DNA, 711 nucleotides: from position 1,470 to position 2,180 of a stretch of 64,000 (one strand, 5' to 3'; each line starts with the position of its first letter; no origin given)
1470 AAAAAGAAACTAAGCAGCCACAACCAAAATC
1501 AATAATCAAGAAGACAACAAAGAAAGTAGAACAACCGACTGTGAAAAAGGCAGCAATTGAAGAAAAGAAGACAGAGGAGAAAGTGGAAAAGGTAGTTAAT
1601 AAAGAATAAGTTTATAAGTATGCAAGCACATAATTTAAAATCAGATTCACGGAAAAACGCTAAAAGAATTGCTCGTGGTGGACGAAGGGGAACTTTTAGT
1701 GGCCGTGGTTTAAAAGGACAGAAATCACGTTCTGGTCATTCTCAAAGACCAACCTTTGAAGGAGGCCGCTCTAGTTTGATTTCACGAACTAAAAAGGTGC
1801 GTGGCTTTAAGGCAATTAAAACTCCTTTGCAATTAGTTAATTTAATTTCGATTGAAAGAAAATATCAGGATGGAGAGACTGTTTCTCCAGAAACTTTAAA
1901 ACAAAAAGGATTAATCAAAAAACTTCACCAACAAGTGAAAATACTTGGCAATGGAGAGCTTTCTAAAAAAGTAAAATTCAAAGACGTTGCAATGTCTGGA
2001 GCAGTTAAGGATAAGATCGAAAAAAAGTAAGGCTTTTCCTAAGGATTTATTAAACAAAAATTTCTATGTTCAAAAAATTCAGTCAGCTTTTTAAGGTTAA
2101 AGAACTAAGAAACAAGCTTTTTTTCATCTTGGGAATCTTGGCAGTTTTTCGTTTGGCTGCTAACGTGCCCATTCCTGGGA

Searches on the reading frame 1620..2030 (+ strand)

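Call 88: search_protein_families(library=pfam, proteins=[window:1620-2030:+], max_evalue=0.000001)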
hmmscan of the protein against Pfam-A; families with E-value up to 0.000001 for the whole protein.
window:1620-2030:+ (136 aa): 1 family
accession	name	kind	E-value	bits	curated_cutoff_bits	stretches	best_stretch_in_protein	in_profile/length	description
PF00828.25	Ribosomal_L27A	-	8.3e-11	42.6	21.5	1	73-135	2-66/72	Ribosomal proteins 50S-L15, 50S-L18e, 60S-L27A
